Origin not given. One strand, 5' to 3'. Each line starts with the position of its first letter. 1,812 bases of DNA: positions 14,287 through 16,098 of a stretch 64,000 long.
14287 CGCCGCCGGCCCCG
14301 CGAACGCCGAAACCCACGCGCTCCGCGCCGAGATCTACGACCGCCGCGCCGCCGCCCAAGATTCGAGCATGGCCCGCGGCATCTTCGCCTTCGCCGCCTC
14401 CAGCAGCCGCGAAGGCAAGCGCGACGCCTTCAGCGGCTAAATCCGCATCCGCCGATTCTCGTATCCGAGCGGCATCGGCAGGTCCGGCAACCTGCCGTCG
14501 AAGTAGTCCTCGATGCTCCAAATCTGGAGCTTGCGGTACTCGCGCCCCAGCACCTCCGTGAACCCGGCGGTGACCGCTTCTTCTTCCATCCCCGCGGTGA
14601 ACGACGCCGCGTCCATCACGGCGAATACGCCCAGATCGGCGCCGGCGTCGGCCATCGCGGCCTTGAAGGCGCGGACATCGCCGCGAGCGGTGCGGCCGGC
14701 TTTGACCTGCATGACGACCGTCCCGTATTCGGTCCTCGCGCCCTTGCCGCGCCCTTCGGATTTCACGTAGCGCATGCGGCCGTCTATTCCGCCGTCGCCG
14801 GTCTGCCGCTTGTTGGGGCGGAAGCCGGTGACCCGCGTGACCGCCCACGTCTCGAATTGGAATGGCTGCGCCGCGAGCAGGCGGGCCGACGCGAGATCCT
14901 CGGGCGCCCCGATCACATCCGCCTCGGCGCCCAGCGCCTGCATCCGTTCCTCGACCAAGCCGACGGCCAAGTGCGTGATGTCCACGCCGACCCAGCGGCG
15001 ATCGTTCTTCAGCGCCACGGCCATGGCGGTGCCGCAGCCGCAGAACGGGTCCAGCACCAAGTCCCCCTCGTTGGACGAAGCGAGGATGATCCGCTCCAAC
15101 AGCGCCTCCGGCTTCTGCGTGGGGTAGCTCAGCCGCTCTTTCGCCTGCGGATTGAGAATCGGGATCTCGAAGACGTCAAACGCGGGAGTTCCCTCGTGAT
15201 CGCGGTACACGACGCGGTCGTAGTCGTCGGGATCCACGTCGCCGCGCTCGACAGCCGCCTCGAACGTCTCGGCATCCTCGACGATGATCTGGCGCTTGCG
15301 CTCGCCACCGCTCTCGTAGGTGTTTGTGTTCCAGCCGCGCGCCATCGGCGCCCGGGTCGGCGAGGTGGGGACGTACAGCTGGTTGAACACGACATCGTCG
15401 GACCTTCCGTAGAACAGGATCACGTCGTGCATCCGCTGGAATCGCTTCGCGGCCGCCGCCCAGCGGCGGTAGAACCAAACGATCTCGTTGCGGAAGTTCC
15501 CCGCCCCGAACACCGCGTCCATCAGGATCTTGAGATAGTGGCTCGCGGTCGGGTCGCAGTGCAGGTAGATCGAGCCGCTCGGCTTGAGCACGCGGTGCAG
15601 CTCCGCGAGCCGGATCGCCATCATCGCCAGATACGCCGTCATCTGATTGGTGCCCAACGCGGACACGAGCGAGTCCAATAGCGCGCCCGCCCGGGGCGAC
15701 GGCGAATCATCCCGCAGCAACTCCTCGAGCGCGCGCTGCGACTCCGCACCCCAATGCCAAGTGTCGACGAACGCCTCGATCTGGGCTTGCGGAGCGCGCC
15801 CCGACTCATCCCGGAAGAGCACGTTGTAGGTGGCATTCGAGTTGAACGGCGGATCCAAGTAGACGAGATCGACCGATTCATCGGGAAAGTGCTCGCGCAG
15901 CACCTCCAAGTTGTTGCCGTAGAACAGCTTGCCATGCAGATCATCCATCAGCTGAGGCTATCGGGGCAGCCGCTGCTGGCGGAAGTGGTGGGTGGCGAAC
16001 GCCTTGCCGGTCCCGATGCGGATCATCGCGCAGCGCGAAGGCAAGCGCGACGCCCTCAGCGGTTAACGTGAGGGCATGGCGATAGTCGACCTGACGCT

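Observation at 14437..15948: Single-polypeptide DNA methyltransferase–Mrr nuclease fusion directly downstream of TPK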

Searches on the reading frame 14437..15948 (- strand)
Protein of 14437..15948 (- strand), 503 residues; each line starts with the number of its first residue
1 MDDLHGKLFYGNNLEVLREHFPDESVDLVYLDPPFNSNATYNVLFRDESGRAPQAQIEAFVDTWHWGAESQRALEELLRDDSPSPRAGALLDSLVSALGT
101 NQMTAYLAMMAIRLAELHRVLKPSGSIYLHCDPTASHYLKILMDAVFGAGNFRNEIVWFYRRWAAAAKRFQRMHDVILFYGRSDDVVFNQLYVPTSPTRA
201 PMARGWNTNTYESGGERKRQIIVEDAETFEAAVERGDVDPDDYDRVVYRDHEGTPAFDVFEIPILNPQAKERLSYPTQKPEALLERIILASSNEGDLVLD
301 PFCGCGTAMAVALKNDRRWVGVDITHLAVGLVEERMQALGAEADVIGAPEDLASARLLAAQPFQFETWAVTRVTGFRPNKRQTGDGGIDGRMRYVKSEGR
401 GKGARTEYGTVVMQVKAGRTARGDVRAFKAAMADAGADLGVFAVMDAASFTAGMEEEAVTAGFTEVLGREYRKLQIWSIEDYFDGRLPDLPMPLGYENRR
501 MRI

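Call 4: search_protein_families(library=pfam, proteins=[window:14437-15948:-], max_evalue=0.01)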
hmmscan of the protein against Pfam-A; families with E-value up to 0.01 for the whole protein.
window:14437-15948:- (503 aa): 7 families
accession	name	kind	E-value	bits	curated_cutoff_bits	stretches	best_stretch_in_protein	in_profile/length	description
PF01555.25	N6_N4_Mtase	-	4.5e-43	148.2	26.7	1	26-326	1-213/221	DNA methylase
PF04471.18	Mrr_cat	-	3.9e-06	27.4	21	1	361-458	5-97/115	Restriction endonuclease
PF03602.21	Cons_hypoth95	-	6.2e-05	23.2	24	0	15-44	102-132/182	Conserved hypothetical protein 95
PF13649.12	Methyltransf_25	-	0.0021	19.1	27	0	298-346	1-51/97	Methyltransferase domain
PF08241.18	Methyltransf_11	-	0.003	18.6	21.2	0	104-128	70-94/95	Methyltransferase domain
PF22722.2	NA-iREase1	-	0.0039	17.6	27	1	375-449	15-81/106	NACHT-associated inactive Restriction Endonuclease 1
PF02086.21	MethyltransfD12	-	0.0054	16.9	22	0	23-63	173-216/253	D12 class N6 adenine-specific DNA methyltransferase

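Call 8: search_protein_families(library=ncbifam, proteins=[window:14437-15948:-], max_evalue=0.01)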
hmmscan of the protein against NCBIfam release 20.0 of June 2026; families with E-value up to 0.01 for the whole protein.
window:14437-15948:- (503 aa): 6 families
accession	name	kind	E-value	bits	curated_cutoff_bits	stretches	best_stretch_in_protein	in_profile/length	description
NF008572.0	PRK11524.1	equivalog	1.9e-29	102.7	292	3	259-327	179-247/294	adenine-specific DNA-methyltransferase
NF050803.1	DnaMtaseCcrMCaul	equivalog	1.4e-23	83.4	830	2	272-339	183-250/350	adenine-specific DNA-methyltransferase CcrM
NF010253.0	PRK13699.1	subfamily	2.3e-11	43.8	244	1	274-327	143-196/226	DNA methyltransferase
NF011529.0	PRK14968.1-3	equivalog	0.0041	16.6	162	0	276-337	19-77/198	putative methyltransferase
NF045667.1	MTase_DVU1556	equivalog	0.0069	15.9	155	0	289-334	17-63/213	DVU_1556 family methyltransferase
TIGR01177.1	TIGR01177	hypoth_equivalog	0.0095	15.3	316.55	0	289-309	177-197/330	TIGR01177 family methyltransferase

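Call 9: search_protein_families(library=padloc, proteins=[window:14437-15948:-], max_evalue=0.01)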
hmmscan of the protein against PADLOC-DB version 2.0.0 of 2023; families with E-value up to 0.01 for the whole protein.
window:14437-15948:- (503 aa): 70 families (the best 25 are shown)
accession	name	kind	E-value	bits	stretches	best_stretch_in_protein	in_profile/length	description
PDLC03339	MTase_II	-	7.2e-65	217.3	2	102-337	56-272/399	Type II methyltransferase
PDLC03300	MTase_II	-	7.5e-48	161.1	3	255-339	195-279/302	Type II methyltransferase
PDLC03299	MTase_II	-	1.2e-40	137.9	3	254-337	176-258/296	Type II methyltransferase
PDLC03354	MTase_II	-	7.7e-39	131.9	3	104-197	127-221/425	Type II methyltransferase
PDLC03633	MTase_III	-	9e-38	128.3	2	273-376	290-391/616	Type III methyltransferase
PDLC03636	MTase_III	-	1e-37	128.2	2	106-186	96-177/575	Type III methyltransferase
PDLC03371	MTase_II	-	4.2e-34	116.3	1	115-338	79-254/260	Type II methyltransferase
PDLC03644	MTase_III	-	2.7e-31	106.9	2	104-189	107-193/542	Type III methyltransferase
PDLC03635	MTase_III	-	1.2e-30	104.9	2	243-336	477-572/708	Type III methyltransferase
PDLC03638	MTase_III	-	4.3e-29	99.4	2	273-337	614-678/816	Type III methyltransferase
PDLC03216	MTase_II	-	7.9e-25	85.6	2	274-339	193-258/364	Type II methyltransferase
PDLC03738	oMTase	-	3.7e-24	83.1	2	275-338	204-267/376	orphan methyltransferase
PDLC03320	MTase_II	-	2.4e-23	80.7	2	257-343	195-281/289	Type II methyltransferase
PDLC03265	MTase_II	-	3.5e-23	80.6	2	275-339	267-331/333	Type II methyltransferase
PDLC03238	MTase_II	-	3.8e-22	76.9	2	279-341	308-368/428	Type II methyltransferase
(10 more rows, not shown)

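Call 10: search_solved_structures(query=window:14437-15948:-, max_evalue=0.01, show_alignments=2)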
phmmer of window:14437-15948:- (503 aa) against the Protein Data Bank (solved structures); distinct sequences matched with E-value up to 0.01: 15.
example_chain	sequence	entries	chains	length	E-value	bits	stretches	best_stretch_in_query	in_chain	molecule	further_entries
8urk_A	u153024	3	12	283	3.3e-19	72.4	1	257-343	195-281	Methyltransferase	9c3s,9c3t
9c3u_A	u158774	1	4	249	2.2e-18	69.7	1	257-339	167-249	Methyltransferase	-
6pbd_A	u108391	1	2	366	2.9e-14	56.1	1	272-325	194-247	Modification methylase CcrMI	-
1g60_A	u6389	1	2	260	2.2e-12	49.9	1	272-325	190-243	Adenine-specific Methyltransferase MboIIA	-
1eg2_A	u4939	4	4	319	4.8e-12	48.8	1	255-324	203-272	MODIFICATION METHYLASE RSRI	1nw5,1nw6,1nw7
1nw8_A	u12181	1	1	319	5.1e-12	48.7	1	254-324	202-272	MODIFICATION METHYLASE RSRI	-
8s9m_A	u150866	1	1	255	8e-09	38.1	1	270-335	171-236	DNA cytosine-N4 methyltransferase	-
8s9n_A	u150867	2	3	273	1e-08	37.8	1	270-335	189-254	DNA cytosine-N4 methyltransferase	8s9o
6k0w_B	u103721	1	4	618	2.1e-08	36.8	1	9-183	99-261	Adenine specific DNA methyltransferase (Mod)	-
5hfj_A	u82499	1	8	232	2.6e-08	36.5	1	269-324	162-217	Adenine specific DNA methyltransferase (DpnA)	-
5hek_A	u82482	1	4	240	2.7e-08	36.4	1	269-324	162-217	Adenine specific DNA methyltransferase (DpnA)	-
2zie_A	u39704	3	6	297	1.4e-06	30.7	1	274-336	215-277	Putative modification methylase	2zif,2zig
7dsu_A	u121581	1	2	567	3.6e-06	29.4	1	101-181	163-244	Mbo45V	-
4zcf_A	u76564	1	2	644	7.5e-06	28.3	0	97-183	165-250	Restriction endonuclease EcoP15I, modification subunit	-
1boo_A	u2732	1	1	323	9.9e-05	24.6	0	5-36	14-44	PROTEIN (N-4 CYTOSINE-SPECIFIC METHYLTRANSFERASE PVU II)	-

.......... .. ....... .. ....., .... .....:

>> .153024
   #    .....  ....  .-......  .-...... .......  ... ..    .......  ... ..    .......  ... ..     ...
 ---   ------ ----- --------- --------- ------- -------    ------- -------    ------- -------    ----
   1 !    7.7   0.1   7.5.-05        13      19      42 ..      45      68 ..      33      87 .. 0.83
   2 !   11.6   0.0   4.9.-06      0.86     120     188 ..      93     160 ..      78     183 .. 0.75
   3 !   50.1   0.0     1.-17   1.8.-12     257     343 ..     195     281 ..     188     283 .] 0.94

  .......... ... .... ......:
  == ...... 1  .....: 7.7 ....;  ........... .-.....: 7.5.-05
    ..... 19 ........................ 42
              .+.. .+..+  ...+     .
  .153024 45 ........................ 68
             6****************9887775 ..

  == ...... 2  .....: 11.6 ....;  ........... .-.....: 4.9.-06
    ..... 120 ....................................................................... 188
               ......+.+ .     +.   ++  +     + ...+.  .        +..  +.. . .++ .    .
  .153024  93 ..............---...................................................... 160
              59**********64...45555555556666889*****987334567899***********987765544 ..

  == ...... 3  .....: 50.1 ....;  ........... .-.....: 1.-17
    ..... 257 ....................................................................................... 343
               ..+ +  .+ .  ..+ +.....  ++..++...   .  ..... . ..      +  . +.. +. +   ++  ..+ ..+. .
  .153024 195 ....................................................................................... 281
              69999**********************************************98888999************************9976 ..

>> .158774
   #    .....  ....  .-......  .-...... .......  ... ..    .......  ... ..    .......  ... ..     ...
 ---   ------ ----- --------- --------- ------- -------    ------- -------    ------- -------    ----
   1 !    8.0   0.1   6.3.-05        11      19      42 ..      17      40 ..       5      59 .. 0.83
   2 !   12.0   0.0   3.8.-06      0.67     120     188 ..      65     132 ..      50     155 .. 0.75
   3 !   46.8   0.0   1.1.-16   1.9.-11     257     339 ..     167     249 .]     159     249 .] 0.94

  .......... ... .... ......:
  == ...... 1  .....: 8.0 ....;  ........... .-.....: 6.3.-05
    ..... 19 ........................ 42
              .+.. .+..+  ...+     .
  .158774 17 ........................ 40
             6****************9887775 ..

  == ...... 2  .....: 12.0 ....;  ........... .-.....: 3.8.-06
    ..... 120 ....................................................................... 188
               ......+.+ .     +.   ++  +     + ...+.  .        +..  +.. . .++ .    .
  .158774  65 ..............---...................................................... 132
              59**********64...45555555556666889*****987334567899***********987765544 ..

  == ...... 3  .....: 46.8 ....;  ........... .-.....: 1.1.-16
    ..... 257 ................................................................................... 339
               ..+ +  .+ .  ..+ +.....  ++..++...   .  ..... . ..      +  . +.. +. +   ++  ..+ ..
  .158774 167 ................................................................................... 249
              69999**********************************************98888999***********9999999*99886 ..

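Call 11: find_homologous_proteins(query=window:14437-15948:-, max_evalue=0.00001)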
Query window:14437-15948:- (503 aa): 8000 proteins with E <= 0.00001 among 8000 candidates; the best 120 are listed.
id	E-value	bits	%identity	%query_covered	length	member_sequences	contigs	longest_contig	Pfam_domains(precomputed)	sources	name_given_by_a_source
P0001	0.0e+0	1093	94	100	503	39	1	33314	PF04471.19,PF01555.25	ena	-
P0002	8.9e-257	871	75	100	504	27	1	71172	PF04471.19,PF01555.25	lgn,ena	-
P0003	3.4e-235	800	73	100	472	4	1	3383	PF04471.19,PF01555.25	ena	-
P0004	1.4e-233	794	71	100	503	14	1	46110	PF04471.19,PF01555.25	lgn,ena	-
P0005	2.2e-218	744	69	100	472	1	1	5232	PF04471.19,PF01555.25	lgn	-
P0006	3.3e-218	744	69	100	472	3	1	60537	PF04471.19,PF01555.25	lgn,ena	-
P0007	4.0e-216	737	68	100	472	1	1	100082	PF04471.19,PF01555.25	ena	-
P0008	3.5e-171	589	57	99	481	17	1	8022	PF04471.19,PF01555.25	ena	-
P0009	1.3e-168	580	57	99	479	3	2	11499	PF04471.19,PF01555.25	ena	-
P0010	1.5e-167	577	55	99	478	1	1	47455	PF04471.19,PF01555.25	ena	-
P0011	1.9e-167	576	54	99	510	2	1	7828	PF01555.25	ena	-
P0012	2.3e-167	576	56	99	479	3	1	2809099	PF04471.19,PF01555.25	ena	-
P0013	1.8e-166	573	54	99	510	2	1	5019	PF04471.19,PF01555.25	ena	-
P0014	1.1e-165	570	53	99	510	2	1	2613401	PF01555.25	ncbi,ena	-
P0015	1.1e-164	567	56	99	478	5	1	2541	PF04471.19,PF01555.25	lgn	-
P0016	1.4e-163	564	56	99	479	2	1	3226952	PF04471.19,PF01555.25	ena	-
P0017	4.5e-163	562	55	99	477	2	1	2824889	PF04471.19,PF01555.25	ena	-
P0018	1.5e-162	560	55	99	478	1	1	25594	PF04471.19,PF01555.25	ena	-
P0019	1.2e-161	557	53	99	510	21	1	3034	PF04471.19,PF01555.25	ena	-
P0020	3.4e-158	546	53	98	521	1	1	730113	PF01555.25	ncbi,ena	-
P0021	2.2e-156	540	50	99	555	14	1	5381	PF01555.25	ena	-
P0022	2.4e-156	540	-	-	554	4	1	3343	PF01555.25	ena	-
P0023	2.8e-156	539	54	98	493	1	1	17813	PF04471.19,PF01555.25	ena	-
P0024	3.0e-155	536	54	100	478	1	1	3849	PF01555.25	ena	-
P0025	1.2e-153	531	53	98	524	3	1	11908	PF22722.3,PF04471.19,PF01555.25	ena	-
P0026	1.3e-153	531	53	100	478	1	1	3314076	PF01555.25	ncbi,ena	-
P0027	1.4e-153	531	52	100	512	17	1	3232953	PF01555.25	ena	-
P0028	1.8e-153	530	53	100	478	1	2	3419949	PF01555.25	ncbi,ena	-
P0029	7.1e-153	528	53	100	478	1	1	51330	PF01555.25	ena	-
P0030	8.7e-153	528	54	100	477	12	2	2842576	PF01555.25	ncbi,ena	-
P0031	9.3e-153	528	53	100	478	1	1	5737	PF01555.25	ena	-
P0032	2.5e-152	526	53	100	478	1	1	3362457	PF01555.25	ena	-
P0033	2.7e-152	526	53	100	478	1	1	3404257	PF01555.25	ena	-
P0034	7.7e-152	525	50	100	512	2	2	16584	PF01555.25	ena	-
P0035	5.7e-151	522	52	100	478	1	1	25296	PF01555.25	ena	-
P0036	6.4e-151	522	-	-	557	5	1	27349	PF01555.25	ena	-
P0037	6.7e-151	522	52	100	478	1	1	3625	PF01555.25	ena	-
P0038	1.1e-150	521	49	99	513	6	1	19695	PF01555.25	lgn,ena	-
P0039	2.5e-149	516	51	99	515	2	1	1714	PF01555.25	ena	-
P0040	3.5e-149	516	47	100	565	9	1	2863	PF04471.19,PF01555.25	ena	-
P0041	1.7e-148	514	50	100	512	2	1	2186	PF01555.25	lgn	-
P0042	2.4e-148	513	51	99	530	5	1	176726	PF01555.25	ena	-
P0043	1.7e-147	511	50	97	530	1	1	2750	PF02086.22,PF22722.3,PF04471.19,PF01555.25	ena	-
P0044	6.5e-146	505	49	99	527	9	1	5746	PF22722.3,PF04471.19,PF01555.25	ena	-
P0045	1.8e-145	504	51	99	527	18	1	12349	PF22722.3,PF04471.19,PF01555.25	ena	-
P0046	3.3e-143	496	49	99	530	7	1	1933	PF01555.25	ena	-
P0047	4.0e-143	496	50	99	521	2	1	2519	PF13847.13,PF22722.3,PF04471.19,PF01555.25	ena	-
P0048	1.9e-142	494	51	96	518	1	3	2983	PF22722.3,PF04471.19,PF01555.25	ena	-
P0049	2.0e-142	494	48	98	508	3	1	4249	PF01555.25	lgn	-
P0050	1.1e-141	491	50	96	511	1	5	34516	PF22722.3,PF01555.25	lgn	-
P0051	1.5e-141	491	50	95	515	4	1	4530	PF22722.3,PF04471.19,PF01555.25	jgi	-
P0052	1.4e-136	474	50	98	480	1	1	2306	PF22722.3,PF04471.19,PF01555.25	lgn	-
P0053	2.1e-136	474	47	95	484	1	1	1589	PF22722.3,PF04471.19,PF01555.25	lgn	-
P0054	6.8e-136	472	47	95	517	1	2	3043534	PF01555.25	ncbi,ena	-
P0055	2.8e-134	467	48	98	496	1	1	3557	PF22722.3,PF04471.19,PF01555.25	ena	-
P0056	4.0e-134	466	50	98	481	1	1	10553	PF22722.3,PF04471.19,PF01555.25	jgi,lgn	-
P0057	2.9e-133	464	47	100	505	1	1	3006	PF22722.3,PF04471.19,PF01555.25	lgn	-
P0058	3.3e-133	463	48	96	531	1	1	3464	PF22722.3,PF01555.25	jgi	jgi:DNA modification methylase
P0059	4.6e-133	463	47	95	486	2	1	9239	PF22722.3,PF04471.19,PF01555.25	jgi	-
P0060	2.7e-132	460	48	98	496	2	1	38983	PF22722.3,PF04471.19,PF01555.25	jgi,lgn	-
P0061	3.8e-132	460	47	97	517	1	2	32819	PF22722.3,PF04471.19,PF01555.25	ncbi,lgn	-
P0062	5.9e-132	459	48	98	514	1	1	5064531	PF22722.3,PF04471.19,PF01555.25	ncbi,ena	-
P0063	7.7e-132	459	49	97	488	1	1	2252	PF22722.3,PF04471.19,PF01555.25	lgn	-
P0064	1.8e-131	458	47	96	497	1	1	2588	PF22722.3,PF04471.19,PF01555.25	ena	-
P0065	1.9e-131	458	49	98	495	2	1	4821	PF22722.3,PF04471.19,PF01555.25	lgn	-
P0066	4.8e-131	456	47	96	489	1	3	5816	PF22722.3,PF04471.19,PF01555.25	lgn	-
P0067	2.3e-130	454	46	95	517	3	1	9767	PF22722.3,PF04471.19,PF01555.25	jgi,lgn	-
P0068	6.5e-130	452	48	97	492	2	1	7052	PF22722.3,PF04471.19,PF01555.25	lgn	-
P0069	6.6e-129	449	49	96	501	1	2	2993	PF22722.3,PF04471.19,PF01555.25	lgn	-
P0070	8.0e-129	449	49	96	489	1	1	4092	PF22722.3,PF04471.19,PF01555.25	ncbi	-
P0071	1.1e-128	448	47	96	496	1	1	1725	PF22722.3,PF04471.19,PF01555.25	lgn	-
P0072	1.2e-128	448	47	96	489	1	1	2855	PF22722.3,PF04471.19,PF01555.25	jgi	jgi:site-specific DNA-methyltransferase (adenine-specific)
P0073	1.6e-128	448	46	96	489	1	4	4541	PF22722.3,PF04471.19,PF01555.25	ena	-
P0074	1.7e-128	448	46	97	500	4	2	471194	PF02086.22,PF22722.3,PF04471.19,PF01555.25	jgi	jgi:DNA modification methylase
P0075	2.3e-128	447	47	96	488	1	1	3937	PF22722.3,PF04471.19,PF01555.25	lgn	-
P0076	2.5e-128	447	47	97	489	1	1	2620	PF02086.22,PF22722.3,PF04471.19,PF01555.25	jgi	-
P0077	4.0e-128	447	45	96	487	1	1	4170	PF02086.22,PF22722.3,PF04471.19,PF01555.25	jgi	jgi:site-specific DNA-methyltransferase (adenine-specific)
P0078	6.2e-128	446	47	97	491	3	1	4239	PF22722.3,PF04471.19,PF01555.25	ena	-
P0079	7.8e-128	446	47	98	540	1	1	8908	PF22722.3,PF04471.19,PF01555.25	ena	-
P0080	8.8e-128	445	46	98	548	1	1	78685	PF22722.3,PF04471.19,PF01555.25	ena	-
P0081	2.0e-127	444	49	95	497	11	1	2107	PF22722.3,PF04471.19,PF01555.25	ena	-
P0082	3.4e-127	444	46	98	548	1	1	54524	PF22722.3,PF04471.19,PF01555.25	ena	-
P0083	3.9e-127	443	47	98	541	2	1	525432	PF22722.3,PF04471.19,PF01555.25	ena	-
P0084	4.0e-127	443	47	98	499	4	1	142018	PF22722.3,PF04471.19,PF01555.25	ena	-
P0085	4.7e-127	443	46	96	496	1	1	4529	PF22722.3,PF04471.19,PF01555.25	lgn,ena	-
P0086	6.8e-127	443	48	97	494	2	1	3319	PF02086.22,PF22722.3,PF04471.19,PF01555.25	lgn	-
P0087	1.1e-126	442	47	98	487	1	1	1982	PF01555.25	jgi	jgi:site-specific DNA-methyltransferase (adenine-specific)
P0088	1.2e-126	442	45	96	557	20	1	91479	PF04471.19,PF01555.25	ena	-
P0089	2.5e-126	441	48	96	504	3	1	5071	PF22722.3,PF04471.19,PF01555.25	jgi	jgi:site-specific DNA-methyltransferase (adenine-specific)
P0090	2.6e-126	441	45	99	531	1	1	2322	PF13847.13,PF22722.3,PF04471.19,PF01555.25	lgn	-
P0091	3.2e-126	440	48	97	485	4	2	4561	PF22722.3,PF04471.19,PF01555.25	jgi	jgi:DNA modification methylase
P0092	3.5e-126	440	48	98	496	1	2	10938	PF01555.25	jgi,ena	-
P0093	4.3e-126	440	45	98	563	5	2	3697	PF04471.19,PF01555.25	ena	-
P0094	4.4e-126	440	46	96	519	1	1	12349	PF22722.3,PF04471.19,PF01555.25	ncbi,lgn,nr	ncbi:MAG TPA: DNA methyltransferase [Candidatus Saccharimonadales bacterium]|nr:DNA methyltransferas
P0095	1.1e-125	439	48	96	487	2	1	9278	PF22722.3,PF04471.19,PF01555.25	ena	-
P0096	1.3e-125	438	46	96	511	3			PF22722.3,PF04471.19,PF01555.25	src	-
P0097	2.1e-125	438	49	97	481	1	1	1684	PF22722.3,PF04471.19,PF01555.25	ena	-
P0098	2.2e-125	438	47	98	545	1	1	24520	PF22722.3,PF04471.19,PF01555.25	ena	-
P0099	2.9e-125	437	47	96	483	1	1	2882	PF01555.25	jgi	jgi:site-specific DNA-methyltransferase (adenine-specific)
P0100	3.4e-125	437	47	97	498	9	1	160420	PF22722.3,PF04471.19,PF01555.25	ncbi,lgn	-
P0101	3.6e-125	437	45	97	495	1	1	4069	PF22722.3,PF04471.19,PF01555.25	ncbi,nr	ncbi:MAG: DNA methyltransferase [Candidatus Theseobacter exili]|nr:DNA methyltransferase [Candidatus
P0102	4.1e-125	437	47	95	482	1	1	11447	PF22722.3,PF04471.19,PF01555.25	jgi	-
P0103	4.6e-125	436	46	97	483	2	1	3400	PF22722.3,PF04471.19,PF01555.25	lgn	-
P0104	5.0e-125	436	45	98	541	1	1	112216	PF22722.3,PF04471.19,PF01555.25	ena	-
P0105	5.8e-125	436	46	96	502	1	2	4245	PF22722.3,PF04471.19,PF01555.25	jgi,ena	-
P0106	7.2e-125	436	48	96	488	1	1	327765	PF22722.3,PF04471.19,PF01555.25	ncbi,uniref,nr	ncbi:DNA methyltransferase [Hephaestia mangrovi]|uniref:DNA methyltransferase n=1 Tax=Hephaestia man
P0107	7.7e-125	436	45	98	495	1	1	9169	PF13847.13,PF02086.22,PF22722.3,PF04471.19,PF01555.25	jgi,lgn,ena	-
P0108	8.0e-125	436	49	96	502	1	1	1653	PF22722.3,PF04471.19,PF01555.25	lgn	-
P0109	8.2e-125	436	46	96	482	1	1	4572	PF22722.3,PF04471.19,PF01555.25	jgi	-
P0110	8.3e-125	436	44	96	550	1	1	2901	PF01555.25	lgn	-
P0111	8.6e-125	436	47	99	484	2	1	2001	PF01555.25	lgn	-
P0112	9.3e-125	435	-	-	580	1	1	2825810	PF22722.3,PF04471.19,PF01555.25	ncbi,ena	-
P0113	9.5e-125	435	47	97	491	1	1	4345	PF22722.3,PF04471.19,PF01555.25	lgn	-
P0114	9.9e-125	435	47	97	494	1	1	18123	PF22722.3,PF04471.19,PF01555.25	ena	-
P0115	9.9e-125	435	48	97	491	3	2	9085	PF22722.3,PF04471.19,PF01555.25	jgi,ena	jgi:site-specific DNA-methyltransferase (adenine-specific)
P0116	1.1e-124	435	45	97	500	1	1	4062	PF22722.3,PF04471.19,PF01555.25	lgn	-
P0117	1.2e-124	435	46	98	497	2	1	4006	PF22722.3,PF04471.19,PF01555.25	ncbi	-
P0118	1.2e-124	435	49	97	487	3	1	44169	PF22722.3,PF04471.19,PF01555.25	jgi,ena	jgi:site-specific DNA-methyltransferase (adenine-specific)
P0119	1.3e-124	435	48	97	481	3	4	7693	PF22722.3,PF04471.19,PF01555.25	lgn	-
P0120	1.4e-124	435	46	97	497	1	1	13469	PF22722.3,PF04471.19,PF01555.25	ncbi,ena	-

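Call 12: find_encoding_contigs(protein=window:14437-15948:-, flank=10000, max_places=8)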
Protein window:14437-15948:- (503 aa): no gene with exactly this product is on record in the collection.
